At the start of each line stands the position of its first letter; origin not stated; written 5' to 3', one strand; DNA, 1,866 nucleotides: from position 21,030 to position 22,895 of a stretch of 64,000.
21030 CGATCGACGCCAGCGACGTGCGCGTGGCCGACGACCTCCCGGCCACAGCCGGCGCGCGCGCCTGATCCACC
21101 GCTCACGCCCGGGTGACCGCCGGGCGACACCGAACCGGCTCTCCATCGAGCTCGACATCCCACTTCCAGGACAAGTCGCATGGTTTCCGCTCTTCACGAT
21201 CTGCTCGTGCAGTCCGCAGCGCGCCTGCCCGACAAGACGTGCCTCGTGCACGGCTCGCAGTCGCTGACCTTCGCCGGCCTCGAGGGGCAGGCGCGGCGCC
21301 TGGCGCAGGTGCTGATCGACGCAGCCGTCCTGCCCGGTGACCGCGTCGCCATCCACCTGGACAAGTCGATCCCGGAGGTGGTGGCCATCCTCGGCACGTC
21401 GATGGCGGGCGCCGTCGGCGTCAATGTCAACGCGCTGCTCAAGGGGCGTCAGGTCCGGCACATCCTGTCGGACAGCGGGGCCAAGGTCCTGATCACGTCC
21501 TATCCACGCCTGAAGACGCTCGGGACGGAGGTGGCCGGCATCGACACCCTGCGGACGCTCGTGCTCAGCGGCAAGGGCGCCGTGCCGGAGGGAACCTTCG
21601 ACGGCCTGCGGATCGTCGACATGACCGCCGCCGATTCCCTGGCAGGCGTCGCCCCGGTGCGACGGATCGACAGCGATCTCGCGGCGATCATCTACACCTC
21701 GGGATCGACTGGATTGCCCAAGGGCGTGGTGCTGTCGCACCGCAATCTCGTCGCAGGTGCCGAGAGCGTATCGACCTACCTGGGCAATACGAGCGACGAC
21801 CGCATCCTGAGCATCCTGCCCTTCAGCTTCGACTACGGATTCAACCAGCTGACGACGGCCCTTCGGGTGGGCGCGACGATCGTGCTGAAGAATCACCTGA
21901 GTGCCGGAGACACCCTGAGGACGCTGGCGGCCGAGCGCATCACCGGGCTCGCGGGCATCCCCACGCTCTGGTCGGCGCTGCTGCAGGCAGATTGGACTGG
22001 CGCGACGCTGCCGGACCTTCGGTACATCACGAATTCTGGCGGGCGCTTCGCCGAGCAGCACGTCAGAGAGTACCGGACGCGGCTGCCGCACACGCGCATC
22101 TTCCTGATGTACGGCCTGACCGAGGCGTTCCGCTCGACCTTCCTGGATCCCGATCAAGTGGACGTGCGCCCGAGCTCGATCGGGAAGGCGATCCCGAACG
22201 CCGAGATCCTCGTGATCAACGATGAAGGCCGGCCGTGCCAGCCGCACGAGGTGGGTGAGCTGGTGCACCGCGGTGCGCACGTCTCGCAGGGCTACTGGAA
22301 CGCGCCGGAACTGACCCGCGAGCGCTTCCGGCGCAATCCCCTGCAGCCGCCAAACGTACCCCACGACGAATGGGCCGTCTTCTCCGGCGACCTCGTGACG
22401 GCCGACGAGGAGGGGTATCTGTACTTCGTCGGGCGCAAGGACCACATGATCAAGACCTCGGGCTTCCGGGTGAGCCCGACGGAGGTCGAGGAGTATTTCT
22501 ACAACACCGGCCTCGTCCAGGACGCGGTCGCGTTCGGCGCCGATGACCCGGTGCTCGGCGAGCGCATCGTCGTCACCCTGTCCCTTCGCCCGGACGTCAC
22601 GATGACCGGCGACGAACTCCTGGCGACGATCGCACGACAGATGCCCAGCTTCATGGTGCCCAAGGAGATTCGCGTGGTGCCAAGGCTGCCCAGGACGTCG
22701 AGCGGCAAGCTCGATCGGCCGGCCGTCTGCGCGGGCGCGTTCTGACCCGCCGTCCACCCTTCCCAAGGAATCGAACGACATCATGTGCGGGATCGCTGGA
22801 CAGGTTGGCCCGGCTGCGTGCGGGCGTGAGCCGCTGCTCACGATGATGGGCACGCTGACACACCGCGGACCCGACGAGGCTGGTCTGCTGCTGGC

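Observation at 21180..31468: Dlt-like carrier-protein tailoring cassette (2 adenylases, 2 carrier proteins, AsnB, 2 flavoenzymes, AT3) in the centre of an EPS operon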

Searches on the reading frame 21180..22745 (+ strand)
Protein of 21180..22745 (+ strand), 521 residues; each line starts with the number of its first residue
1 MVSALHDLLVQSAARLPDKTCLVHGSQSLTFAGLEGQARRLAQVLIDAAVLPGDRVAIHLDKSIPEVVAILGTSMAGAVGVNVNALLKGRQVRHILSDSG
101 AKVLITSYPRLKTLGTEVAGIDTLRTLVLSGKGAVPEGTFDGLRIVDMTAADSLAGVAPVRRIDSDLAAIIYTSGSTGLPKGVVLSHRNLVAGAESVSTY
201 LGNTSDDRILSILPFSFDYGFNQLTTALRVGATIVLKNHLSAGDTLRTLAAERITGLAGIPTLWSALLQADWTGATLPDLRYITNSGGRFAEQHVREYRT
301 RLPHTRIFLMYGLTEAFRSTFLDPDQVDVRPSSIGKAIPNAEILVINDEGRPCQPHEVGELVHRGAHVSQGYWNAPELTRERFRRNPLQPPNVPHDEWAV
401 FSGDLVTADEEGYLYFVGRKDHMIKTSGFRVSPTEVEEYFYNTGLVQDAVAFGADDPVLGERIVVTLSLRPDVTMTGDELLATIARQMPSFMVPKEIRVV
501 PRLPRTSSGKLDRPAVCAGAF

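Call 3: search_protein_families(library=pfam, proteins=[window:21180-22745:+], max_evalue=0.01)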
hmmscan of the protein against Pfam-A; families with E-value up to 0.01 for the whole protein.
window:21180-22745:+ (521 aa): 2 families
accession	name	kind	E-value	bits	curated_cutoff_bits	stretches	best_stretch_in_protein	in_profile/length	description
PF00501.34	AMP-binding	-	2.4e-82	277.2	29.9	1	11-373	3-384/384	AMP-binding enzyme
PF13193.12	AMP-binding_C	-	1.3e-13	52.1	24.5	1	435-510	1-76/76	AMP-binding enzyme C-terminal domain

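Call 4: search_protein_families(library=ncbifam, proteins=[window:21180-22745:+], max_evalue=0.01)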
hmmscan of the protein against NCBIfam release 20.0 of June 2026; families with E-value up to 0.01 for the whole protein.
window:21180-22745:+ (521 aa): 108 families (the best 25 are shown)
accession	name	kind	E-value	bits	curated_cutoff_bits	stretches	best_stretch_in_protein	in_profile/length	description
TIGR03098.1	ligase_PEP_1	hypoth_equivalog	7.4e-196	651.6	592.35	1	5-516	2-514/517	acyl-CoA ligase (AMP-forming), exosortase A system-associated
NF004837.0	PRK06187.1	subfamily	9.5e-93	311.2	476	1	4-514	9-516/531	long-chain-fatty-acid--CoA ligase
NF006182.0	PRK08316.1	subfamily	1.9e-88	297.2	663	1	4-511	12-508/523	fatty acyl-CoA synthetase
TIGR01733.1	AA-adenyl-dom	subfamily_domain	2e-80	270.6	317.4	1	30-450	1-408/409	amino acid adenylation domain-containing protein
NF005702.0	PRK07514.1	subfamily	8.4e-71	238.8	558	1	3-513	3-493/506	malonyl-CoA synthase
NF005801.1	PRK07656.1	equivalog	1.3e-70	238.5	657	1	7-511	5-494/500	FadD3 family acyl-CoA ligase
NF009233.0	PRK12583.1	subfamily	2e-68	231.2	832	2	165-514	201-544/558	fatty acid CoA ligase family protein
NF006181.0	PRK08314.1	subfamily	4.9e-66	223.2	705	1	4-511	25-545/563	long-chain-fatty-acid--CoA ligase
NF052269.1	Staph_lig_FadD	equivalog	2.8e-63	214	650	1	27-516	26-489/499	long-chain-fatty-acid--CoA ligase FadD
NF004114.0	PRK05605.1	equivalog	2e-62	211.3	766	2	157-516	213-565/575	long-chain-fatty-acid--CoA ligase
NF006523.0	PRK08974.1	equivalog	2e-60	204.5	884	2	164-513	205-546/561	long-chain-fatty-acid--CoA ligase FadD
NF038078.1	NRPS_MxcG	equivalog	2.2e-60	204.2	2300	1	7-515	460-955/1442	myxochelin non-ribosomal peptide synthetase MxcG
NF004797.0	PRK06145.1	equivalog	3e-60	204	850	1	5-511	4-486/499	acyl-CoA synthetase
TIGR02262.1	benz_CoA_lig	subfamily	1.4e-59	202.2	375.25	1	15-513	16-502/508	benzoate-CoA ligase family protein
NF004808.0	PRK06155.1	equivalog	2.3e-59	201.1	722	1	5-516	23-518/542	ATP-dependent acyl-CoA ligase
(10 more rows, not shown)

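Call 16: search_solved_structures(query=window:21180-22745:+, show_alignments=1, max_evalue=1e-40)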
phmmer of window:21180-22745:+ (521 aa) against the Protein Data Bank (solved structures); distinct sequences matched with E-value up to 1e-40: 42.
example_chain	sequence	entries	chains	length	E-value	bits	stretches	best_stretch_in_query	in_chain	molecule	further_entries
6mfy_A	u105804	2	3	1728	1.8e-89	303.9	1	8-516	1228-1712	Linear gramicidin synthase subunit A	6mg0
9be3_A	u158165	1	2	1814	2.2e-89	303.7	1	8-516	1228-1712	Linear gramicidin synthase subunit A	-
6mfz_A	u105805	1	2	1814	2.2e-89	303.7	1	8-516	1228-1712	Linear gramicidin synthase subunit A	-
9be4_A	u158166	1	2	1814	2.2e-89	303.7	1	8-516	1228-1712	Linear gramicidin synthase subunit A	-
9meh_A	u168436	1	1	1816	2.2e-89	303.7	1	8-516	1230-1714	Linear gramicidin synthase subunit A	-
5n9w_A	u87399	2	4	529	4.6e-55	190.4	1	148-517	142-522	Adenylation domain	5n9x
8xjz_C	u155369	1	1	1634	9.5e-55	189.4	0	7-514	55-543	Peptide synthetase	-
8wev_A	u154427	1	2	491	2.1e-51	178.4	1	10-513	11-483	Feruloyl-CoA Synthetase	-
4gr5_A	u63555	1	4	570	2.2e-51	178.3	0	143-517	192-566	Non-ribosomal peptide synthetase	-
8weu_A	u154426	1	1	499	2.2e-51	178.3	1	10-513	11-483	Fatty-acyl-CoA synthase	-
3wvn_A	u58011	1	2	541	1.6e-50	175.5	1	5-515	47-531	Non-ribosomal peptide synthetase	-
6p1j_A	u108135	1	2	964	2.2e-49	171.7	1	4-515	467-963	Txo2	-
9bfd_B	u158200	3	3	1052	1e-47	166.3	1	3-516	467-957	Tyrocidine synthase 2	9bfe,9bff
4fuq_A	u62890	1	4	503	1.1e-47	166.1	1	26-513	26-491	Malonyl CoA synthetase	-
4gxr_A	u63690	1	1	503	2.3e-47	165.1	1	26-513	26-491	Malonyl CoA synthetase, Benzoate-CoA ligase Chimeric protein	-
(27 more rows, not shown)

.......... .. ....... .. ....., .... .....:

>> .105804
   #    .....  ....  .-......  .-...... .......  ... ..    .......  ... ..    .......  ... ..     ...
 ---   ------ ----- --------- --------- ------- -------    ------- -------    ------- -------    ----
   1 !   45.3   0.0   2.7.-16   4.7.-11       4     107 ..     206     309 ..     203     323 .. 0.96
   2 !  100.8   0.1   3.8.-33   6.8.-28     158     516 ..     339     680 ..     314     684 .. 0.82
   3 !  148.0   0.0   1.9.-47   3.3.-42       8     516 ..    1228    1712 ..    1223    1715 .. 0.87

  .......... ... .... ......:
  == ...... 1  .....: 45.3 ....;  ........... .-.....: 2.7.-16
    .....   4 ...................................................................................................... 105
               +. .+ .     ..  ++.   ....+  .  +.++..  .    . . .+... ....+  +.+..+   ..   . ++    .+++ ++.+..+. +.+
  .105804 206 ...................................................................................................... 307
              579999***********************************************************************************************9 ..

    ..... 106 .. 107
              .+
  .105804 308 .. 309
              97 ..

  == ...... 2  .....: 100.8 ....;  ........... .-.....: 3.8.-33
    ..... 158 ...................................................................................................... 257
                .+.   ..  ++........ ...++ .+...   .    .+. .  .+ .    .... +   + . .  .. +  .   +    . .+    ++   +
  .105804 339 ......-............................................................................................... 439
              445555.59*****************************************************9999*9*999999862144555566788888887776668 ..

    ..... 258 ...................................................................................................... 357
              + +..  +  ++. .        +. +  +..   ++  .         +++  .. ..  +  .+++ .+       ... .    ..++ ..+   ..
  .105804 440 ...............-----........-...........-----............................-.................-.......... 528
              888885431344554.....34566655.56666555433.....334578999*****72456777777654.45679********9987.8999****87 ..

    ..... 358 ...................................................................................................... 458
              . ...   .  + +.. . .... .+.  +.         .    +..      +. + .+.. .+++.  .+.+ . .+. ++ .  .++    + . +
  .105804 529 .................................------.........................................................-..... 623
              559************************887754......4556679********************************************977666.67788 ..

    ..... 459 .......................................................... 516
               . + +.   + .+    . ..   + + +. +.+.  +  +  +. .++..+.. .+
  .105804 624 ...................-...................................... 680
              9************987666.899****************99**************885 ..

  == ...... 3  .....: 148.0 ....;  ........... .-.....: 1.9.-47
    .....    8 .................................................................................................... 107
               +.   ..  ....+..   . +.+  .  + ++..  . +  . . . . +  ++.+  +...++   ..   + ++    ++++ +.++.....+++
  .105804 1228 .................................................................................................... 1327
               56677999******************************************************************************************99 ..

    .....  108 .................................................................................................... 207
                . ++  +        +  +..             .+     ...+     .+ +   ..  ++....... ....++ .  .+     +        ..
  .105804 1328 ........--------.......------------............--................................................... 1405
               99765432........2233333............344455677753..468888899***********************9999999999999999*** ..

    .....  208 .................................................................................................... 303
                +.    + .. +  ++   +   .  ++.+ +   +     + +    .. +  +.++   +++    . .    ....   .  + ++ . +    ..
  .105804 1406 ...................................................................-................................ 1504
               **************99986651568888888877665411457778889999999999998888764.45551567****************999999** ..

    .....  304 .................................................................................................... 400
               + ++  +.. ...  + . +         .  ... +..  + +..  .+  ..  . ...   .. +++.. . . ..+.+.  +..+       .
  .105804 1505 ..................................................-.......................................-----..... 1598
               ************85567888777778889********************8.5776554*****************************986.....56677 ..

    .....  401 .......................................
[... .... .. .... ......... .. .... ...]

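Call 36: find_homologous_proteins(query=window:21180-22745:+, max_evalue=1e-30)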
Query window:21180-22745:+ (521 aa): 8000 proteins with E <= 1e-30 among 8000 candidates; the best 120 are listed.
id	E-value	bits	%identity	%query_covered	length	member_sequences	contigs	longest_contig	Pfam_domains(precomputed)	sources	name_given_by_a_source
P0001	2.0e-273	926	78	100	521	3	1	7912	PF00501.35,PF13193.13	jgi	jgi:acyl-CoA ligase (AMP-forming) (exosortase A-associated)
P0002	8.2e-267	904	77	100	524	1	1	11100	PF00501.35,PF13193.13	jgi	jgi:acyl-CoA ligase (AMP-forming) (exosortase A-associated)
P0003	1.9e-262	889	76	100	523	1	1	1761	PF00501.35,PF13193.13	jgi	jgi:acyl-CoA ligase (AMP-forming) (exosortase A-associated)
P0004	1.7e-260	883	77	100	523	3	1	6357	PF00501.35,PF13193.13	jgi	-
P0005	1.5e-254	863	74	100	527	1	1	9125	PF00501.35,PF13193.13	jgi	jgi:acyl-CoA ligase (AMP-forming) (exosortase A-associated)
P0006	1.2e-249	847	73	100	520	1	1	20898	PF00501.35,PF13193.13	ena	-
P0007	2.7e-247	839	73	98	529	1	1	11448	PF00501.35,PF13193.13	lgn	-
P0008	1.2e-246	837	72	99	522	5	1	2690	PF00501.35,PF13193.13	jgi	jgi:acyl-CoA ligase (AMP-forming) (exosortase A-associated)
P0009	1.4e-245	834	73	98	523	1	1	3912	PF00501.35,PF13193.13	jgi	-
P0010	1.2e-244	831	72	100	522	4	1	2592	PF00501.35,PF13193.13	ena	-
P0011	5.5e-243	825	72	98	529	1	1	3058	PF00501.35,PF13193.13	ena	-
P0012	1.6e-238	811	72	99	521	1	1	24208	PF00501.35,PF13193.13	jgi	jgi:acyl-CoA ligase (AMP-forming) (exosortase A-associated)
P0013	3.1e-238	810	71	100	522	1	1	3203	PF00501.35,PF13193.13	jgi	jgi:acyl-CoA ligase (AMP-forming) (exosortase A-associated)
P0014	1.2e-237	808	71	100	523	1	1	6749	PF00501.35,PF13193.13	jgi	jgi:acyl-CoA ligase (AMP-forming) (exosortase A-associated)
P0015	7.9e-236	802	71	99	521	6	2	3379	PF00501.35,PF13193.13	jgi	jgi:acyl-CoA ligase (AMP-forming) (exosortase A-associated)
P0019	5.0e-232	789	71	97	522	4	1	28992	PF00501.35,PF13193.13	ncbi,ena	ncbi:MAG: acyl-CoA ligase (AMP-forming), exosortase A system-associated [Vicinamibacterales bacteriu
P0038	4.9e-190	651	62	91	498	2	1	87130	PF00501.35,PF13193.13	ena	-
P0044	1.2e-163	564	54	98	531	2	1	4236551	PF00501.35,PF13193.13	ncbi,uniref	ncbi:acyl-CoA ligase (AMP-forming), exosortase A system-associated [Deferrisoma camini]|uniref:acyl-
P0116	5.5e-153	528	52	99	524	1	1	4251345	PF00501.35,PF13193.13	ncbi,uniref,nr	ncbi:acyl-CoA ligase (AMP-forming), exosortase A system-associated [Massilia sp. H6]|uniref:acyl-CoA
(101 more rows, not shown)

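Call 37: find_encoding_contigs(protein=P0019, flank=10000, max_places=2)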
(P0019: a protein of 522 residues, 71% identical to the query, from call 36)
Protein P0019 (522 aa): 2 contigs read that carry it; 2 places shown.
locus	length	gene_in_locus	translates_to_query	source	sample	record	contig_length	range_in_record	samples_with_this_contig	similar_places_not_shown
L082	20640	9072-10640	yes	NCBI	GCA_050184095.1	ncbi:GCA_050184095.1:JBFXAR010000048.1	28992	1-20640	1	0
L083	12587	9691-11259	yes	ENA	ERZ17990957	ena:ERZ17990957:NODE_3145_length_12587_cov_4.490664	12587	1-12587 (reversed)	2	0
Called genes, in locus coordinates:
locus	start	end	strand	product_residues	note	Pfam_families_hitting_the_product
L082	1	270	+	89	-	PF13524:Glyco_trans_1_2 (weak)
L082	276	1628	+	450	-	PF13231:PMT_2 (weak)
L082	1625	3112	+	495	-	PF13727:CoA_binding_3, PF02397:Bac_transf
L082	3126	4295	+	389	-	PF13439:Glyco_transf_4 (weak), PF13692:Glyco_trans_1_4, PF13524:Glyco_trans_1_2, PF00534:Glycos_transf_1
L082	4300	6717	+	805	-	-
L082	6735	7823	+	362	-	PF02563:Poly_export, PF10531:SLBB (faint), PF22461:SLBB_2 (faint)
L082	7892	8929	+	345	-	PF02563:Poly_export, PF10531:SLBB (weak), PF22461:SLBB_2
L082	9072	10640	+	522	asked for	PF00501:AMP-binding, PF13193:AMP-binding_C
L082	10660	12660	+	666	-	PF13522:GATase_6, PF13537:GATase_7, PF00733:Asn_synthase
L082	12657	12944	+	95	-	PF00550:PP-binding (weak)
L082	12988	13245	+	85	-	PF00550:PP-binding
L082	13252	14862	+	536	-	PF00501:AMP-binding, PF13193:AMP-binding_C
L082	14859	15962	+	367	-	PF01757:Acyl_transf_3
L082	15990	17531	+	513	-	PF01266:DAO (faint), PF01494:FAD_binding_3, PF04820:Trp_halogenase, PF07992:Pyr_redox_2 (faint), PF12831:FAD_oxidored (faint), PF13450:NAD_binding_8, PF04820:Trp_halogenase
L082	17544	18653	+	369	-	PF01757:Acyl_transf_3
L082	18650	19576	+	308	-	PF00535:Glycos_transf_2, PF13641:Glyco_tranf_2_3, PF13632:Glyco_trans_2_3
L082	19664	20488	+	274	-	PF01061:ABC2_membrane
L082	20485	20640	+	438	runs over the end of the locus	PF00005:ABC_tran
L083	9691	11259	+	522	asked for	PF00501:AMP-binding, PF13193:AMP-binding_C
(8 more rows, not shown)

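Call 38: find_encoding_contigs(protein=P0044, flank=10000, max_places=1)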
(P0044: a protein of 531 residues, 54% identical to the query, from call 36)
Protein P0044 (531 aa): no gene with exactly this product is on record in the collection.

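Call 39: find_encoding_contigs(protein=P0012, flank=10000, max_places=1)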
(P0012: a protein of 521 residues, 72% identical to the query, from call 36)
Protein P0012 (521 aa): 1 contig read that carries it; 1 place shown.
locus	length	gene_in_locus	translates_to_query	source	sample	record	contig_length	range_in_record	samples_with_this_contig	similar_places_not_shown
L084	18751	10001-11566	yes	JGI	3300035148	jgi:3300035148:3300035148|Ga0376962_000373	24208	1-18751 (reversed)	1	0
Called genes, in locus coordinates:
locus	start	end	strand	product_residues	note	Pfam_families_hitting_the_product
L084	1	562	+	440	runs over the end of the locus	PF13439:Glyco_transf_4, PF00534:Glycos_transf_1, PF13692:Glyco_trans_1_4, PF13524:Glyco_trans_1_2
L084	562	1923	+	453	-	PF13231:PMT_2 (weak)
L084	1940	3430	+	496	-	PF13727:CoA_binding_3, PF02397:Bac_transf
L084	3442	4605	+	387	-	PF13439:Glyco_transf_4 (weak), PF13579:Glyco_trans_4_4, PF00534:Glycos_transf_1, PF13692:Glyco_trans_1_4, PF13524:Glyco_trans_1_2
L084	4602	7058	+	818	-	PF16586:DUF5060 (weak)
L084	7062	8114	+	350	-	PF02563:Poly_export, PF10531:SLBB (weak), PF22461:SLBB_2 (faint)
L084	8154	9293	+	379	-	PF02563:Poly_export, PF10531:SLBB, PF22461:SLBB_2 (weak)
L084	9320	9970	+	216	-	PF13580:SIS_2, PF01380:SIS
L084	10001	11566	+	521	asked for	PF00501:AMP-binding, PF13193:AMP-binding_C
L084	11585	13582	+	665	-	PF13522:GATase_6, PF13537:GATase_7, PF00733:Asn_synthase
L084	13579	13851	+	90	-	-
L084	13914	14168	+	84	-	PF00550:PP-binding (weak)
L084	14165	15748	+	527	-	PF00501:AMP-binding, PF13193:AMP-binding_C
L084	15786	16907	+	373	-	PF01757:Acyl_transf_3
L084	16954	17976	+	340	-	PF01073:3Beta_HSD, PF01370:Epimerase, PF02719:Polysacc_synt_2, PF04321:RmlD_sub_bind, PF05368:NmrA (weak), PF07993:NAD_binding_4 (faint), PF13460:NAD_binding_10, PF16363:GDP_Man_Dehyd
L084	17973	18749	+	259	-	?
